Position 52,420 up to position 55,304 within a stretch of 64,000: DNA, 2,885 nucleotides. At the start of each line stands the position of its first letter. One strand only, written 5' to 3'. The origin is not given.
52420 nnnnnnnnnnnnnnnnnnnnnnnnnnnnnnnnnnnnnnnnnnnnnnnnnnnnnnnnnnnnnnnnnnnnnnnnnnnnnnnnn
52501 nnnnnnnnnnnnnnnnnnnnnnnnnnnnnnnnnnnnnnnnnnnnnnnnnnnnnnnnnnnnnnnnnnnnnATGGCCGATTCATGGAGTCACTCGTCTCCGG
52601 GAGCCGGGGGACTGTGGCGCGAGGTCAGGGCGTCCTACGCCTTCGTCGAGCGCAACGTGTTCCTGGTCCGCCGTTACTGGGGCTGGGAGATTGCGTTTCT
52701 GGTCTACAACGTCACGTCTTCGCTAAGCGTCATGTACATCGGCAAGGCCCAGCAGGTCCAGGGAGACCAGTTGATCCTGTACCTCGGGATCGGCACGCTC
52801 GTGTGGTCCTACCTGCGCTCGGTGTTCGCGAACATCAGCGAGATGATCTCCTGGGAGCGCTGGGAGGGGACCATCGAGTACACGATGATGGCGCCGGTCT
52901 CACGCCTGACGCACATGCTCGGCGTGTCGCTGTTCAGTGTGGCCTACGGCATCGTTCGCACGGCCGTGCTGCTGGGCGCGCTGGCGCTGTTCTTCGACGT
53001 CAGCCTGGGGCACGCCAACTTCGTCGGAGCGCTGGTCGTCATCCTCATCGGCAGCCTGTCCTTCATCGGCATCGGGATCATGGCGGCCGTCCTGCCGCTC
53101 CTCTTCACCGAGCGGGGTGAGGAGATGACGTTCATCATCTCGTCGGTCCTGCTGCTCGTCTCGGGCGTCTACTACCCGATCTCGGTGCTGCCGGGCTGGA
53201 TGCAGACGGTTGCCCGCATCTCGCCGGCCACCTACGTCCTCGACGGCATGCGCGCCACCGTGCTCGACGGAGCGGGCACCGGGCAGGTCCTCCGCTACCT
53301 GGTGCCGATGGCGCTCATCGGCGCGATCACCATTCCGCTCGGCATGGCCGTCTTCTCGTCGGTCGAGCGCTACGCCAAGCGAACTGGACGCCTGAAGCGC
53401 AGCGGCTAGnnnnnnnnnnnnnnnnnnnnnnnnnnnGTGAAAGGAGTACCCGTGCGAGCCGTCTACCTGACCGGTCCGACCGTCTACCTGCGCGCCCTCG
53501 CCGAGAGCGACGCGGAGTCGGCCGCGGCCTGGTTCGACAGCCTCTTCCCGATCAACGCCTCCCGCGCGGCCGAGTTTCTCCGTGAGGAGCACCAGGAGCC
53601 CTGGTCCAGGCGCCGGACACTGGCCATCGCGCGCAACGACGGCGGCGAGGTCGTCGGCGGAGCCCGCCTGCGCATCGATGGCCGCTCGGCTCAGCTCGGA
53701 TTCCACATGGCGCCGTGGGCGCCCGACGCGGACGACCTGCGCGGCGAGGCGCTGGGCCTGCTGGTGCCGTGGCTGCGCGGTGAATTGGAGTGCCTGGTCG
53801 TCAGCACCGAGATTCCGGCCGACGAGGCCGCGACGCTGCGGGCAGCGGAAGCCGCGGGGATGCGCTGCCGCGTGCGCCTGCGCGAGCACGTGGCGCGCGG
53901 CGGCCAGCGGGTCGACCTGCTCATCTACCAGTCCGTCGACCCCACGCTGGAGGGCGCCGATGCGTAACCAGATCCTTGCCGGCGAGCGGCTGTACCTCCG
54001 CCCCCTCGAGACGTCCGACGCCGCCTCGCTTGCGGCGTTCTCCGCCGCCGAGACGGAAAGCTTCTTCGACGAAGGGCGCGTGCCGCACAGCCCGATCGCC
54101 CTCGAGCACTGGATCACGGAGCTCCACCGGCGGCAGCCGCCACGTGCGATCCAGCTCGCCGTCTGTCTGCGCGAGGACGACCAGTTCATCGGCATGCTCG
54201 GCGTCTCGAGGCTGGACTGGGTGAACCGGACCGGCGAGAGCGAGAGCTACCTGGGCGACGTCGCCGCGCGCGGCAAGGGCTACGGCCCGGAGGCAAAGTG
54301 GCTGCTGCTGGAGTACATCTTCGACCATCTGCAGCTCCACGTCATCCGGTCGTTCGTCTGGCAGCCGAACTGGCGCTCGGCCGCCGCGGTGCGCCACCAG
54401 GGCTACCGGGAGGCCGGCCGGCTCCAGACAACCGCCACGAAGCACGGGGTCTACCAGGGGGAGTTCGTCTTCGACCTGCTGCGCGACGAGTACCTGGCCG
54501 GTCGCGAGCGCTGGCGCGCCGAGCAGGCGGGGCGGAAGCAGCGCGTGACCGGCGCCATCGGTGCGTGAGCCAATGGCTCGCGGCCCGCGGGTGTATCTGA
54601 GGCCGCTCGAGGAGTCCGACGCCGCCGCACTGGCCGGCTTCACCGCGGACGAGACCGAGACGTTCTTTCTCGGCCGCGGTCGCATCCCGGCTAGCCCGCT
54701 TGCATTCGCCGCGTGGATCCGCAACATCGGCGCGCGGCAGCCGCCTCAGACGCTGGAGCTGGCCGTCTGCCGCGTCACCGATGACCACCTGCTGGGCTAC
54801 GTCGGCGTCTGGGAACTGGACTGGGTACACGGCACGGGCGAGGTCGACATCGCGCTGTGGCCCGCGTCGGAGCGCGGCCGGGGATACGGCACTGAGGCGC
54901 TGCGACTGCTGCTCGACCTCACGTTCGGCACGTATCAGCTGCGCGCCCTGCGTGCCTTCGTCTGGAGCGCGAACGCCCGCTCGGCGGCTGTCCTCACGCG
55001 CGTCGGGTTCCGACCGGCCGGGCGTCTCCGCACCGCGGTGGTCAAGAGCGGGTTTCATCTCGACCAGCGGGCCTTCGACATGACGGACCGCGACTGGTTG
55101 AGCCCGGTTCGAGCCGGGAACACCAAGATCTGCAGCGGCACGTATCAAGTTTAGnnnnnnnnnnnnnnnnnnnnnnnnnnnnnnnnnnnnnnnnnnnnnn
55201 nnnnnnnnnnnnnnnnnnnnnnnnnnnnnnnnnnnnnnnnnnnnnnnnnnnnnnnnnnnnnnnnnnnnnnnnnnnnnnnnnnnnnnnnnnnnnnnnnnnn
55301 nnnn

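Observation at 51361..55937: Leader-controlled ABC-2 exporter, three tandem RimJ/RimL-type GNATs and an orphan membrane protein: an unassigned cassette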

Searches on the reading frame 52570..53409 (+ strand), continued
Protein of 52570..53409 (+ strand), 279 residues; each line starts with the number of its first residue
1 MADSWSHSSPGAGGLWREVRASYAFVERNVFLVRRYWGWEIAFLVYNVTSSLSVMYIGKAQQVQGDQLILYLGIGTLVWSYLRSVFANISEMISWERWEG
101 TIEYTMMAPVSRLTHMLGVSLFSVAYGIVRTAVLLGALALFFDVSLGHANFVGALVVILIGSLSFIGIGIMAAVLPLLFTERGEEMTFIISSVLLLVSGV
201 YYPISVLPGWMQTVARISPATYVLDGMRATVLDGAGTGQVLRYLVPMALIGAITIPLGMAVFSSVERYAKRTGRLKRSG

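Call 56: fold_search(model_id=the predicted structure, library=pdb)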
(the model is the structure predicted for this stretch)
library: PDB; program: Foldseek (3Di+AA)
matches with E <= 10: 371; with E <= 0.001: 10
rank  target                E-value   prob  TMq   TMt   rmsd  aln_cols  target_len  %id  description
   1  7k2t_B                2.8e-04  1.00  0.60  0.66   4.9       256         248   13  Mg2+/ATP-bound structure of the full-length WzmWzt O antigen ABC transporter in lipid nanodiscs (released 2021-01-13)
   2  6m96_B                3.0e-04  1.00  0.58  0.61   5.8       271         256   13  ATP-bound conformation of the WzmWzt O antigen ABC transporter (released 2019-03-06)
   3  8tsl_C                3.1e-04  1.00  0.65  0.70   4.8       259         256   15  S. thermodepolymerans KpsM-KpsE in Apo 2 state with rigid body fitted KpsT (released 2024-04-17)
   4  9qh1_A                4.5e-04  1.00  0.61  0.64   4.8       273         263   13  ATP-bound wild type Wzm-Wzt from Mycobacterium abscessus in LMNG (released 2026-03-11)
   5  8tsh_D                5.8e-04  1.00  0.65  0.71   4.8       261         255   13  S. thermodepolymerans KpsMT(E151Q)-KpsE in complex with ATP (released 2024-04-17)
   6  8tsi_C                7.3e-04  1.00  0.64  0.68   5.2       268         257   14  S. thermodepolymerans KpsMT-KpsE in complex with ADP:AlF4- (released 2024-04-17)
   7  8i3d_A                7.3e-04  1.00  0.59  0.33   7.2       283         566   16  Cryo-EM structure of abscisic acid transporter AtABCG25 (released 2023-09-13)
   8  8i3b_A                8.0e-04  1.00  0.57  0.33   8.5       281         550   14  Cryo-EM structure of abscisic acid transporter AtABCG25 in nanodisc (released 2023-09-13)
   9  8i39_A                8.3e-04  1.00  0.59  0.34   8.9       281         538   14  Cryo-EM structure of abscisic acid transporter AtABCG25 with ABA (released 2023-09-13)
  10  9cfl_A                1.0e-03  1.00  0.59  0.60   6.0       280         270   11  Cryo-EM structure of S. aureus TarGH in complex with ATP-gamma-S (released 2025-04-23)
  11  8tsh_C                1.0e-03  1.00  0.65  0.69   5.1       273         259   15  S. thermodepolymerans KpsMT(E151Q)-KpsE in complex with ATP (released 2024-04-17)
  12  8i38_A                1.2e-03  1.00  0.59  0.35   8.7       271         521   15  Cryo-EM structure of abscisic acid transporter AtABCG25 in inward conformation (released 2023-09-13)
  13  9qfx_A                1.3e-03  1.00  0.64  0.67   4.8       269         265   12  Nucleotide-free wild type Wzm-Wzt from Mycobacterium abscessus in LMNG (released 2026-03-11)
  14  8tun_C                1.6e-03  1.00  0.62  0.67   5.4       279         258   16  S. thermodepolymerans KpsM-KpsE in Glycolipid 1 state with rigid body fitted KpsT (released 2024-04-17)
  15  8z01_A                1.6e-03  1.00  0.55  0.26   3.9       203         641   17  Tribolium castaneum ABCH-9C(E224Q) mutant in complex with LMNG and ceramide(d36:1) (released 2025-04-16)
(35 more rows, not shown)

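Call 65: search_protein_families(library=pfam, proteins=[L076:5918-6937:+, L030:6631-7722:+, L077:5378-5785:+], max_evalue=0.01)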
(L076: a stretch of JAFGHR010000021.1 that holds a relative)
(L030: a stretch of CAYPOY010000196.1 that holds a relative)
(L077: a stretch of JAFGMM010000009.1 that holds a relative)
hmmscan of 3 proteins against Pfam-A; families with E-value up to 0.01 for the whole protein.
L076:5918-6937:+ (339 aa): 5 families
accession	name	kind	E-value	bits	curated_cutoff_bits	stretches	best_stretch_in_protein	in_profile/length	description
PF01163.29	RIO1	-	8.2e-37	127.1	22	1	152-306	28-180/187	RIO domain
PF06293.20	Kdo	-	3.3e-05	23.8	21.3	1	179-274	58-167/207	Lipopolysaccharide kinase (Kdo/WaaP) family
PF00069.31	Pkinase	-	0.0008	19.3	31.7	1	220-282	88-151/263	Protein kinase domain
PF01636.29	APH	-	0.0022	18.2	23.2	0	237-273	151-194/239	Phosphotransferase enzyme family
PF19974.5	TCAD9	-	0.006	16.2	40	1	247-276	295-324/429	Ternary complex associated domain 9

L030:6631-7722:+ (363 aa): 5 families
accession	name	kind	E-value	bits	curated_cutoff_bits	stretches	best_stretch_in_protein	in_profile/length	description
PF00583.31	Acetyltransf_1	-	3.1e-24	85.9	20.7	2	227-330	19-116/116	Acetyltransferase (GNAT) family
PF13508.13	Acetyltransf_7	-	8.8e-18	64.9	27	2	78-167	3-83/84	Acetyltransferase (GNAT) domain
PF13673.13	Acetyltransf_10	-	3.6e-12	46.8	23.6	2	74-133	27-82/128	Acetyltransferase (GNAT) domain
PF13527.13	Acetyltransf_9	-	3.2e-05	24.3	25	0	204-307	3-107/127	Acetyltransferase (GNAT) domain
PF14542.12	Acetyltransf_CG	-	0.0031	18.1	30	0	88-133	10-55/80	GCN5-related N-acetyl-transferase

L077:5378-5785:+ (135 aa): 2 families
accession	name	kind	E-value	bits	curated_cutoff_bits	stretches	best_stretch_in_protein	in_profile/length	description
PF00072.30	Response_reg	-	5.1e-06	27.1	30.2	1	13-124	1-108/111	Response regulator receiver domain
PF16968.11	TadZ_N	-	0.00075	19.7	26.4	1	45-126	37-116/133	Pilus assembly protein TadZ N-terminal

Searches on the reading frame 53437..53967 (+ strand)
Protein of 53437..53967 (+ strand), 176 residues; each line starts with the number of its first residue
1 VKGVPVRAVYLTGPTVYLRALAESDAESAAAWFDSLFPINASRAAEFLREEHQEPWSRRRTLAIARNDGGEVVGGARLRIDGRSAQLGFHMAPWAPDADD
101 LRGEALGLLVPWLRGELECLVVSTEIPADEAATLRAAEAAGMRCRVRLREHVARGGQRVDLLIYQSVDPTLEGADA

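Call 4: search_protein_families(library=pfam, proteins=[window:53437-53967:+], max_evalue=0.01)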
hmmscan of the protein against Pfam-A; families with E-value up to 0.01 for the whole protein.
window:53437-53967:+ (176 aa): 1 family
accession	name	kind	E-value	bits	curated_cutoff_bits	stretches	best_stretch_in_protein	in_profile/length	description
PF13302.13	Acetyltransf_3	-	0.0017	19.5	25.4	1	18-143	4-138/138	Acetyltransferase (GNAT) domain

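Call 7: search_protein_families(library=ncbifam, proteins=[window:53437-53967:+], max_evalue=0.01)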
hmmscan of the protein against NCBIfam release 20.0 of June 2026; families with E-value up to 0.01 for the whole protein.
window:53437-53967:+ (176 aa): 0 families

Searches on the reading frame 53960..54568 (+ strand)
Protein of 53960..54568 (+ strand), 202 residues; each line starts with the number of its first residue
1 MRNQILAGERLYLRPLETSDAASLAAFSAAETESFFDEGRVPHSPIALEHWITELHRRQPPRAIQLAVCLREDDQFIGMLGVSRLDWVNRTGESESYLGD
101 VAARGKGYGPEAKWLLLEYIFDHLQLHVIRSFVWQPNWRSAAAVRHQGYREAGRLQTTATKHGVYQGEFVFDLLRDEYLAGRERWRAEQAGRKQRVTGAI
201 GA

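Call 4: search_protein_families(library=pfam, proteins=[window:53960-54568:+], max_evalue=0.01)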
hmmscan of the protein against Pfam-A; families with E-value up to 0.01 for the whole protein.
window:53960-54568:+ (202 aa): 3 families
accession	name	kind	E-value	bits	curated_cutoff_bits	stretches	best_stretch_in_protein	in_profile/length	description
PF13302.13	Acetyltransf_3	-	1.1e-21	78.4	25.4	1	10-149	1-137/138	Acetyltransferase (GNAT) domain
PF00583.31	Acetyltransf_1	-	2.6e-06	28.1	20.7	1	47-149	23-116/116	Acetyltransferase (GNAT) family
PF13420.13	Acetyltransf_4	-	0.0016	18.9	24.3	1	14-163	2-148/155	Acetyltransferase (GNAT) domain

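Call 7: search_protein_families(library=ncbifam, proteins=[window:53960-54568:+], max_evalue=0.01)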
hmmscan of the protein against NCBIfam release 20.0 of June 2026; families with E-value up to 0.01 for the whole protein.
window:53960-54568:+ (202 aa): 3 families
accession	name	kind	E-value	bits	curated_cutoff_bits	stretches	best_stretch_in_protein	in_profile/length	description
TIGR03585.1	PseH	equivalog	5.6e-06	26.5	93.1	1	69-163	55-147/156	UDP-4-amino-4,6-dideoxy-N-acetyl-beta-L-altrosamine N-acetyltransferase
NF040503.1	resist_ArsN1a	equivalog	0.0014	18.4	170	1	101-169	86-149/159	arsinothricin resistance N-acetyltransferase ArsN1 family A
NF011709.0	PRK15130.1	equivalog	0.0037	17.1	218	1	71-181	63-172/186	spermidine N1-acetyltransferase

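Call 33: search_solved_structures(query=window:53960-54568:+, max_evalue=0.001)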
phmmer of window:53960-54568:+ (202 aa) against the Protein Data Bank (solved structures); distinct sequences matched with E-value up to 0.001: 12.
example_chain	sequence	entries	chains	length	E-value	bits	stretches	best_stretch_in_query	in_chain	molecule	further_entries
3tth_A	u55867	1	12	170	8.3e-07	32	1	73-166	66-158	Spermidine N1-acetyltransferase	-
2vzy_A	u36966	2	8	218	1.7e-06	30.9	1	65-180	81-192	RV0802C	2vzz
8fv0_C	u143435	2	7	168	4.3e-06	29.6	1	69-179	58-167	Diamine N-acetyltransferase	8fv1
6vfm_A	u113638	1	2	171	5.8e-06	29.2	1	65-174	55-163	Spermidine N1-acetyltransferase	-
5ix3_A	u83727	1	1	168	1.1e-05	28.3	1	69-179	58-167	Diamine N-acetyltransferase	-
6vfn_A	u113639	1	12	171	2e-05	27.5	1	10-170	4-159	Spermidine N1-acetyltransferase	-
1nsl_A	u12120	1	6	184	2.3e-05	27.3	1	9-178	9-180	Probable acetyltransferase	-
3owc_A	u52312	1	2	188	2.7e-05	27.1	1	12-181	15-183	Probable acetyltransferase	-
9iy3_A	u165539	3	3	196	0.00012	25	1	85-172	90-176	GCN5-related N-acetyltransferase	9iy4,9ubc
6c32_A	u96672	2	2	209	0.00021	24.1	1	64-177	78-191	Acetyltransferase, GNAT family protein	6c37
6c30_A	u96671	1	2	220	0.00023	24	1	64-192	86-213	GNAT family acetyltransferase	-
8q6u_A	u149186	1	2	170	0.00086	22.1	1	67-161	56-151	Aminoglycoside N6'-acetyltransferase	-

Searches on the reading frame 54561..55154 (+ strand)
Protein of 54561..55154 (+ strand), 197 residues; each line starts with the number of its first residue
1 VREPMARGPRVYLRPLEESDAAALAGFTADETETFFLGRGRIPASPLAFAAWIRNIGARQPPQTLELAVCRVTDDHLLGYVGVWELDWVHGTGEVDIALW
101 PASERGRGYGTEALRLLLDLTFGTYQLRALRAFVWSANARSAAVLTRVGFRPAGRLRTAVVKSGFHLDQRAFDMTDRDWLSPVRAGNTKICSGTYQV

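Call 4: search_protein_families(library=pfam, proteins=[window:54561-55154:+], max_evalue=0.01)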
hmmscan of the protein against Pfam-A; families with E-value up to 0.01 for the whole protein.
window:54561-55154:+ (197 aa): 4 families
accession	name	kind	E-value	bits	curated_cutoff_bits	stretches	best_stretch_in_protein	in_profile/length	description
PF13302.13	Acetyltransf_3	-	8.1e-25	88.6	25.4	1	10-151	1-138/138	Acetyltransferase (GNAT) domain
PF00583.31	Acetyltransf_1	-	7.5e-08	33.1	20.7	1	68-150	35-116/116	Acetyltransferase (GNAT) family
PF13420.13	Acetyltransf_4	-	1.2e-05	25.8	24.3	1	14-169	2-153/155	Acetyltransferase (GNAT) domain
PF13523.12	Acetyltransf_8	-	0.0029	17.7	27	1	87-155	74-142/145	Acetyltransferase (GNAT) domain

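Call 7: search_protein_families(library=ncbifam, proteins=[window:54561-55154:+], max_evalue=0.01)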
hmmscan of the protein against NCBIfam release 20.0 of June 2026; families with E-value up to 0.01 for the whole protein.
window:54561-55154:+ (197 aa): 5 families
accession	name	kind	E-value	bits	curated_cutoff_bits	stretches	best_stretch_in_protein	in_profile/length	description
NF011709.0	PRK15130.1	equivalog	3.9e-06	26.8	218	1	74-161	65-151/186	spermidine N1-acetyltransferase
NF000225.3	AAC_6p_Strep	exception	0.00011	22.2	250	1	61-159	35-133/156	aminoglycoside 6'-N-acetyltransferase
NF000485.1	TlmB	exception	0.00025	20.4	625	1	102-157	93-148/292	bleomycin family antibiotic N-acetyltransferase TlmB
NF040503.1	resist_ArsN1a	equivalog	0.0011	18.8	170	1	89-159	74-142/159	arsinothricin resistance N-acetyltransferase ArsN1 family A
NF033074.0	AAC_6p_Ib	exception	0.0013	18.4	400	1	82-168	86-172/184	AAC(6')-Ib family aminoglycoside 6'-N-acetyltransferase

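Call 32: search_solved_structures(query=window:54573-55154:+, max_evalue=0.001)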
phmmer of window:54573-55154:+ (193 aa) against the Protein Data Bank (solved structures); distinct sequences matched with E-value up to 0.001: 24.
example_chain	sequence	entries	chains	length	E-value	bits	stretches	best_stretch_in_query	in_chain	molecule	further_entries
3pzj_A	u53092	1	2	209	2.1e-11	47.3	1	3-175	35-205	Probable acetyltransferases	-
1nsl_A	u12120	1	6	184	6.3e-08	36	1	54-175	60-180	Probable acetyltransferase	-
9iy3_A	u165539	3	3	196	1.6e-07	34.6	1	83-178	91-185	GCN5-related N-acetyltransferase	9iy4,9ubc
6vfm_A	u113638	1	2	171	2.4e-07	34.1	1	69-156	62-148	Spermidine N1-acetyltransferase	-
6vfn_A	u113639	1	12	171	7.9e-07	32.4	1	69-155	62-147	Spermidine N1-acetyltransferase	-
6c32_A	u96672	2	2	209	4.9e-06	29.8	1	90-165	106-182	Acetyltransferase, GNAT family protein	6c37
6c30_A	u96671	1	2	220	5.4e-06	29.7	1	90-165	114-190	GNAT family acetyltransferase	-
3tth_A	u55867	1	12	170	6.6e-06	29.4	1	67-156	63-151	Spermidine N1-acetyltransferase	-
8gxf_B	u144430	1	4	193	3.3e-05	27.1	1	8-186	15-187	GCN5 family acetyltransferase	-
2pr8_A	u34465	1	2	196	5.5e-05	26.4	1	78-171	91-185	Aminoglycoside 6-N-acetyltransferase type Ib11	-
2ge3_A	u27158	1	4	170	0.00012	25.2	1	69-165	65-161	probable acetyltransferase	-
4oae_A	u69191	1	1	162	0.00013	25.2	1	9-149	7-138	GNAT superfamily acetyltransferase PA4794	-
5vdb_A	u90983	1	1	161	0.00017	24.8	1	9-149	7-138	acetyltransferase PA4794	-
3pgp_A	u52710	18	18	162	0.00018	24.7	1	9-149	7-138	uncharacterized protein PA4794 | Uncharacterized protein | GNAT superfamily acetyltransferase PA4794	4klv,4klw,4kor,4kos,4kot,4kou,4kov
3owc_A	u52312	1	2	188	0.00018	24.7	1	53-156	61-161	Probable acetyltransferase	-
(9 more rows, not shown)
